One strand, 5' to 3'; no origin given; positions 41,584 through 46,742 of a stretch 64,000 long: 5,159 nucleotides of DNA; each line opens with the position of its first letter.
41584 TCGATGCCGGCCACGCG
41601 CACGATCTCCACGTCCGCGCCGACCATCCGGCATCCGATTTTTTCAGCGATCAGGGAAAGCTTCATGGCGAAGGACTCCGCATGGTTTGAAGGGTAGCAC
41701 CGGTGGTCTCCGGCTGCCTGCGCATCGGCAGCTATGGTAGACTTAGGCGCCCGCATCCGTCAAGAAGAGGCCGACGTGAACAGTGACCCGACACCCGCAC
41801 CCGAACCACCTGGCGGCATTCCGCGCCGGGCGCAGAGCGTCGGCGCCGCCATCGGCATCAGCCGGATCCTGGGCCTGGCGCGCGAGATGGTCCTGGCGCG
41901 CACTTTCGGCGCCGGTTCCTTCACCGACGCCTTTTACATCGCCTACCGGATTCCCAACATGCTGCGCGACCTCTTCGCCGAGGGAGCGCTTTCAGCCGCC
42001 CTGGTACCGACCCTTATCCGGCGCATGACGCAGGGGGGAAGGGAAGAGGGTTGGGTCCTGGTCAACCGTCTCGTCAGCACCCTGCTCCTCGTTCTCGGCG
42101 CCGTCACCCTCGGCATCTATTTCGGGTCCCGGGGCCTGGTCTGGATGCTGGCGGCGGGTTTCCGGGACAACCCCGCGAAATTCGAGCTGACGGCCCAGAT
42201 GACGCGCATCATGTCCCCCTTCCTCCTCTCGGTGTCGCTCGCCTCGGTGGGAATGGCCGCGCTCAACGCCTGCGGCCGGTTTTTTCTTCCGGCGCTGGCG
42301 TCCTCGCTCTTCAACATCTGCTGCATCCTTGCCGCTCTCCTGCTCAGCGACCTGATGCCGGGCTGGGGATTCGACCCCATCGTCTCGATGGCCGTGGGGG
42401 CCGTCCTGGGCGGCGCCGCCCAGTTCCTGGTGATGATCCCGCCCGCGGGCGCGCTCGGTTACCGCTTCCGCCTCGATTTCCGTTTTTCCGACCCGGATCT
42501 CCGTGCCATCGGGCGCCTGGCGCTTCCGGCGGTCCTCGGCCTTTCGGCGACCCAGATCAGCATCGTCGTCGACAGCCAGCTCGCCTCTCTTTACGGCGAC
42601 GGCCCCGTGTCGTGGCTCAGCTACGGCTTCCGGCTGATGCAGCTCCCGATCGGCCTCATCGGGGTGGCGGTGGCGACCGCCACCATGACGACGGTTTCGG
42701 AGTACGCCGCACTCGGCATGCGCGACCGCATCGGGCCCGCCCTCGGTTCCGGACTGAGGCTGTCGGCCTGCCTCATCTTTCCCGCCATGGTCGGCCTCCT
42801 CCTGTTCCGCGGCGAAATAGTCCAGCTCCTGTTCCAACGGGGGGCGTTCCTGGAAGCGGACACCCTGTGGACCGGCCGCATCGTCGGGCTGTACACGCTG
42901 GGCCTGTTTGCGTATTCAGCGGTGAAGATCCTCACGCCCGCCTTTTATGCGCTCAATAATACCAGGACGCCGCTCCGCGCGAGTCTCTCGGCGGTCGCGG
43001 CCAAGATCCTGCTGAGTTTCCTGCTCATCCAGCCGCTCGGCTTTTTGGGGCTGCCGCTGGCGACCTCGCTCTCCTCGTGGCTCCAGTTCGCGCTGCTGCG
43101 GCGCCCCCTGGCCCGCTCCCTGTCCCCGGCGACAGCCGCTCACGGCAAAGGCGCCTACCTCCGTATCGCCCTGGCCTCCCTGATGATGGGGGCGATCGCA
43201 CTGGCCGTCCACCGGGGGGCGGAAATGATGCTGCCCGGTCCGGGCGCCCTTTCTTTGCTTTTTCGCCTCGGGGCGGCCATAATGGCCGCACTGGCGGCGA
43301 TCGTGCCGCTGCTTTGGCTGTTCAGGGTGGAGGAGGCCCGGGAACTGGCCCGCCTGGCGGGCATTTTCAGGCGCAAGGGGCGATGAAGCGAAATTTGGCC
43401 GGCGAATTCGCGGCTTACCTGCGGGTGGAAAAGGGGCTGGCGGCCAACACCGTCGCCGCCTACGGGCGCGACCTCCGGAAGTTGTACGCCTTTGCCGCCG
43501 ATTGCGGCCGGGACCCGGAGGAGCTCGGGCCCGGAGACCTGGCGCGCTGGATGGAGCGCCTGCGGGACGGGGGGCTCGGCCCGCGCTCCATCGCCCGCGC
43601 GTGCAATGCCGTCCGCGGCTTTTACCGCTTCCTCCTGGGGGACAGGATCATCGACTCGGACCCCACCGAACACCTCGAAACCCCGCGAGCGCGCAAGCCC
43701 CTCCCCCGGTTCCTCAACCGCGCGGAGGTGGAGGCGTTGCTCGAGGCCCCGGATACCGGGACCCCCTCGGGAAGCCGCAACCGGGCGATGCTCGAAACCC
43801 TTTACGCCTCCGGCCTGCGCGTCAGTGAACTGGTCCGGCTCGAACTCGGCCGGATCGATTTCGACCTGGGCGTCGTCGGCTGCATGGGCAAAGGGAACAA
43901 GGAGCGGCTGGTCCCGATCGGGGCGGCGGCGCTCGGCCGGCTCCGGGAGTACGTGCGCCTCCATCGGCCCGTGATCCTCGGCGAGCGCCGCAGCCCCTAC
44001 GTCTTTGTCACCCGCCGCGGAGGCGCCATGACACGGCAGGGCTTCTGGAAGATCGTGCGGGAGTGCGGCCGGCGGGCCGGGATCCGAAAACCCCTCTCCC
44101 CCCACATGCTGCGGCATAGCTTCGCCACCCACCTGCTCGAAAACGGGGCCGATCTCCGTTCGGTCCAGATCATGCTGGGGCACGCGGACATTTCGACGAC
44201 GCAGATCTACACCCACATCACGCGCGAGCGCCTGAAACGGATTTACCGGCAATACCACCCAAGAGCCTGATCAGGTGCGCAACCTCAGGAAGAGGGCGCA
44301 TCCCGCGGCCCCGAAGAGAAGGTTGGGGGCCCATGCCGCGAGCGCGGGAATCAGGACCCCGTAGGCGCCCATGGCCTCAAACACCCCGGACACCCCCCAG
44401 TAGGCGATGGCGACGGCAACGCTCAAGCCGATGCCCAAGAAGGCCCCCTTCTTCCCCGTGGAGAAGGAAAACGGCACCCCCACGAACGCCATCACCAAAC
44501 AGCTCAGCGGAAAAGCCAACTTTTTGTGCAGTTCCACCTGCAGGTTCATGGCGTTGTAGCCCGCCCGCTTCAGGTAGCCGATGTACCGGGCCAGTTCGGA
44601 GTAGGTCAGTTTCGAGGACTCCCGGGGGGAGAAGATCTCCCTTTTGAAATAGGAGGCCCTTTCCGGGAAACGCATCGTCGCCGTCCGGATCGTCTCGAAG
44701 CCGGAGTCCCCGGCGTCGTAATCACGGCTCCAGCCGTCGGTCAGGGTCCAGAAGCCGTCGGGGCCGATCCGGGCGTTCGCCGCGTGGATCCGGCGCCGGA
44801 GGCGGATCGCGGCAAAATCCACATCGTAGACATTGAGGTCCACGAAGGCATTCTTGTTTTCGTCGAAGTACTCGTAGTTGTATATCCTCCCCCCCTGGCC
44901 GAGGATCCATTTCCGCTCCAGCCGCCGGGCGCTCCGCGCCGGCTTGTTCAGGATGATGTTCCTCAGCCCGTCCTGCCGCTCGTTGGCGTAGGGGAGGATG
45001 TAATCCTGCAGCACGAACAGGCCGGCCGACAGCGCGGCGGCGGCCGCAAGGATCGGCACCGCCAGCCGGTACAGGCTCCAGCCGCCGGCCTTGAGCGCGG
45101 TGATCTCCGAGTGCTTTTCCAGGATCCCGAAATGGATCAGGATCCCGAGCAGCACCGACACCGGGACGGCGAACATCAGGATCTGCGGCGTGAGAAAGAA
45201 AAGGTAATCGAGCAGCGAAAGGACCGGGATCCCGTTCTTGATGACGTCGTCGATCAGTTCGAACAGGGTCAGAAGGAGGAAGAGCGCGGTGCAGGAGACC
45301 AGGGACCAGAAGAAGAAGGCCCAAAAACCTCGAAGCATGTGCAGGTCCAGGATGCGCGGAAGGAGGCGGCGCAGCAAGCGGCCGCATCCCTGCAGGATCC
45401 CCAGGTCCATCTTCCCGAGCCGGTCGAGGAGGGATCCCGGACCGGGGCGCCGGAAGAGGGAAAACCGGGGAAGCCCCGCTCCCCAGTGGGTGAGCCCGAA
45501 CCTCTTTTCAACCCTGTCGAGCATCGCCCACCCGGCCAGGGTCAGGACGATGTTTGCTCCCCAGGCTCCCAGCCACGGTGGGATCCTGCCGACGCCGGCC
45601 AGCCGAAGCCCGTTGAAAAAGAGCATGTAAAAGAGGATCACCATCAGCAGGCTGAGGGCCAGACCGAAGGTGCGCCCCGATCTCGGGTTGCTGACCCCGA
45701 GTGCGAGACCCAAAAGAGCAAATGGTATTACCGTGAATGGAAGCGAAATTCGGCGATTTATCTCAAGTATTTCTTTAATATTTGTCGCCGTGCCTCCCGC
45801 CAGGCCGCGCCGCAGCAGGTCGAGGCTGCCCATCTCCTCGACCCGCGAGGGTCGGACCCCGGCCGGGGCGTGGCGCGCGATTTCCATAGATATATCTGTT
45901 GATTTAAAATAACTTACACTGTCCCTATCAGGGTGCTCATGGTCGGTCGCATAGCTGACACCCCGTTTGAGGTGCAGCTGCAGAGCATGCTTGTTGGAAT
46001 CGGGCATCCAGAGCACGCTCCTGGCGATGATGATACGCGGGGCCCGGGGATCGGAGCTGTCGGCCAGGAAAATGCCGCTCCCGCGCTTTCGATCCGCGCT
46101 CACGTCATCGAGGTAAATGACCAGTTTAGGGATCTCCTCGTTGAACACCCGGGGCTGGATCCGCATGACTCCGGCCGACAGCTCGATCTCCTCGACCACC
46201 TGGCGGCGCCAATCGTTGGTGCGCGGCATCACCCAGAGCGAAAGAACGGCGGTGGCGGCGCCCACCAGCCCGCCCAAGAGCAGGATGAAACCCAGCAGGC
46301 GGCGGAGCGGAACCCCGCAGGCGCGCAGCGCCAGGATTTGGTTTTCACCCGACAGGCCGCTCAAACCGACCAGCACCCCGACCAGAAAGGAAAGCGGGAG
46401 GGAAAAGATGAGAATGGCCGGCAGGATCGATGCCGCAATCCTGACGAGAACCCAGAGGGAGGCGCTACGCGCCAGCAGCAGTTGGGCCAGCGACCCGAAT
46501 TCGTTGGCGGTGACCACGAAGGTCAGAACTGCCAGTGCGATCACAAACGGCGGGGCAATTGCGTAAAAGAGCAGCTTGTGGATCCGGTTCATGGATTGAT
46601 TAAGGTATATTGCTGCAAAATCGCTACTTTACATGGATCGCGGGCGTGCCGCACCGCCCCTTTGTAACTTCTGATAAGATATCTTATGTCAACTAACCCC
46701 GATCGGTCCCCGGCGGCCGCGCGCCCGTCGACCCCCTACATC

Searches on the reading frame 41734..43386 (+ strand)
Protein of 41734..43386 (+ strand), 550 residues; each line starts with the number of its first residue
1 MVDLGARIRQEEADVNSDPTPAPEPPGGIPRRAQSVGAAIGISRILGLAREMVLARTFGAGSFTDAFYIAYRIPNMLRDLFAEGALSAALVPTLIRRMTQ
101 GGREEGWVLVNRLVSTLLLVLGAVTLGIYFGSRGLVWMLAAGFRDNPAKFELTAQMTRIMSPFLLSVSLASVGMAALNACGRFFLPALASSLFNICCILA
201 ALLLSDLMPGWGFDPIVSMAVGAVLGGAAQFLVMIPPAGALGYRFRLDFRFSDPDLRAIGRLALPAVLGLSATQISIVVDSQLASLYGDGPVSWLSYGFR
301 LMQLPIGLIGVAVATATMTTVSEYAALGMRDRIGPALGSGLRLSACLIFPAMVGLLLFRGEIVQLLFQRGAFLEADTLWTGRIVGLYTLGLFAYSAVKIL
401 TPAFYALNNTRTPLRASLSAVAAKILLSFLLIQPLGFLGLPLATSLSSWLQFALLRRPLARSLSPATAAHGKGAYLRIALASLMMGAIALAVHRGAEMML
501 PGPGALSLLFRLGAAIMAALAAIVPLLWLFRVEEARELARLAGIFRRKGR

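Call 27: search_protein_families(library=ncbifam, proteins=[window:41734-43386:+], max_evalue=0.00001)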
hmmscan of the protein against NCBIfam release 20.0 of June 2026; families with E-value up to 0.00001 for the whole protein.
window:41734-43386:+ (550 aa): 2 families
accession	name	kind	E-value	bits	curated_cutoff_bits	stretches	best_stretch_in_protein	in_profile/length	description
TIGR01695.1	murJ_mviN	equivalog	4.5e-109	365.5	235.55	1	37-539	10-505/506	murein biosynthesis integral membrane protein MurJ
TIGR00797.1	matE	subfamily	3e-11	42.9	147.4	1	265-521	1-253/396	MATE family efflux transporter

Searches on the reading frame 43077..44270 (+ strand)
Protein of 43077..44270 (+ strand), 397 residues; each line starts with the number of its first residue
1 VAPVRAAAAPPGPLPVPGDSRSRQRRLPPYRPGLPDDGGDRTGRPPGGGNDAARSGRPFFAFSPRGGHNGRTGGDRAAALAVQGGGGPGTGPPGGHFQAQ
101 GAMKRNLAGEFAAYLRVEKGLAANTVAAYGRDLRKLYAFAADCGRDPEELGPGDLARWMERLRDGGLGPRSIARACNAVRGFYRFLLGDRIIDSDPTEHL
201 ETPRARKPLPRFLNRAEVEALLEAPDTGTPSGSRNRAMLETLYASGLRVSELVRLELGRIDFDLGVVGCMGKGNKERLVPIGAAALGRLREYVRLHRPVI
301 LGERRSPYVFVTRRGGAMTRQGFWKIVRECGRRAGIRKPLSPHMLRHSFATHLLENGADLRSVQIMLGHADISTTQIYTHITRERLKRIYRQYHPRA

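Call 93: search_protein_families(library=ncbifam, proteins=[window:43077-44270:+], max_evalue=0.01)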
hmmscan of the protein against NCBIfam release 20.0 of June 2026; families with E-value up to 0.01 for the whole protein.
window:43077-44270:+ (397 aa): 13 families
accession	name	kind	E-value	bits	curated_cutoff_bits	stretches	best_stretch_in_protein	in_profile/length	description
TIGR02225.1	recomb_XerD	equivalog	4.3e-108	361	329.6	1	110-397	2-290/290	site-specific tyrosine recombinase XerD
NF001399.0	PRK00283.1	subfamily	9.5e-108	360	279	1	106-397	7-299/300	tyrosine recombinase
TIGR02224.1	recomb_XerC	equivalog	4e-91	305.5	335.15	1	110-397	2-293/295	tyrosine recombinase XerC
NF040815.2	recomb_XerA_Arch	equivalog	8.9e-66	222.1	220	1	110-390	2-263/263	site-specific tyrosine recombinase/integron integrase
NF002331.0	PRK01287.1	subfamily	5.2e-62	209.9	371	1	167-395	95-326/365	site-specific tyrosine recombinase XerC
TIGR02249.1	integrase_gron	subfamily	9e-40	136.9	265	2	319-384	238-303/315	integron integrase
NF003462.0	PRK05084.1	equivalog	1.4e-27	96.4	267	1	233-389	195-352/360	tyrosine recombinase XerS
NF011946.0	PRK15417.1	equivalog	7.5e-24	84.5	435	2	311-383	246-317/337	integron integrase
NF007370.0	PRK09870.1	subfamily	4.9e-23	81.8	221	1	211-392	11-190/200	tyrosine-type DNA invertase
NF007371.0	PRK09871.1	subfamily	5.8e-21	74.9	222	1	211-390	5-183/198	tyrosine-type DNA invertase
NF040693.1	recomb_GmtY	equivalog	1.1e-06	28.2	340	1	303-386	347-437/441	gamma-mobile-trio recombinase GmtY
NF041502.1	integrase_1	equivalog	0.0012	17.6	350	1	334-390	313-369/484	site-specific integrase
NF002685.0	PRK02436.1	equivalog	0.0034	17.3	178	0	244-375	123-240/245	site-specific tyrosine recombinase XerD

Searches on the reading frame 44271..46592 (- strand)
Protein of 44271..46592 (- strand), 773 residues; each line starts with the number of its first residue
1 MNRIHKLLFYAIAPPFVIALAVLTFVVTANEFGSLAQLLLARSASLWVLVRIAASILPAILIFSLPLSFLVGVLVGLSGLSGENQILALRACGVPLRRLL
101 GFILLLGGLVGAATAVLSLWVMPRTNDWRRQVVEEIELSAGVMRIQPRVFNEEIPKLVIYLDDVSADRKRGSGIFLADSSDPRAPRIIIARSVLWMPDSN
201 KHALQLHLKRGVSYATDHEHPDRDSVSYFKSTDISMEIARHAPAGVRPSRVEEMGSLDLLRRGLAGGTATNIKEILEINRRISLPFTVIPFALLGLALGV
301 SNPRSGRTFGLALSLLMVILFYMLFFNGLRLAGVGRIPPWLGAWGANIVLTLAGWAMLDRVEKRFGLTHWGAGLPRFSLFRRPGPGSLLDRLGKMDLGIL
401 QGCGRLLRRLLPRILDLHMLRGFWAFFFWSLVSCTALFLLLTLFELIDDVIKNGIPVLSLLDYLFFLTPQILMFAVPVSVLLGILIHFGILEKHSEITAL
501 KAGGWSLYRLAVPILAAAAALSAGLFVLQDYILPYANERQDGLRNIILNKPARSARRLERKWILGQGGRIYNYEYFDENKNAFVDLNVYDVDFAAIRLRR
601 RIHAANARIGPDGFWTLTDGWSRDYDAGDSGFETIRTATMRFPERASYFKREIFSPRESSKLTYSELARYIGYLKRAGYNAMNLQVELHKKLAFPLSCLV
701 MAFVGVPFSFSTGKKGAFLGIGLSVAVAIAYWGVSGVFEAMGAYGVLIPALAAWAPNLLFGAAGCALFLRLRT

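Call 27: search_protein_families(library=ncbifam, proteins=[window:44271-46592:-], max_evalue=0.00001)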
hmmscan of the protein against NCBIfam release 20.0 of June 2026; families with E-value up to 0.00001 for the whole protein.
window:44271-46592:- (773 aa): 2 families
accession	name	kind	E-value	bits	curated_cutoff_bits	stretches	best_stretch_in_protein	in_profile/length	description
TIGR04407.1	LptF_YjgP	equivalog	5e-93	311.6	230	2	4-358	2-345/347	LPS export ABC transporter permease LptF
TIGR04408.1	LptG_lptG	equivalog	5.3e-86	288.4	240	2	414-770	1-350/351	LPS export ABC transporter permease LptG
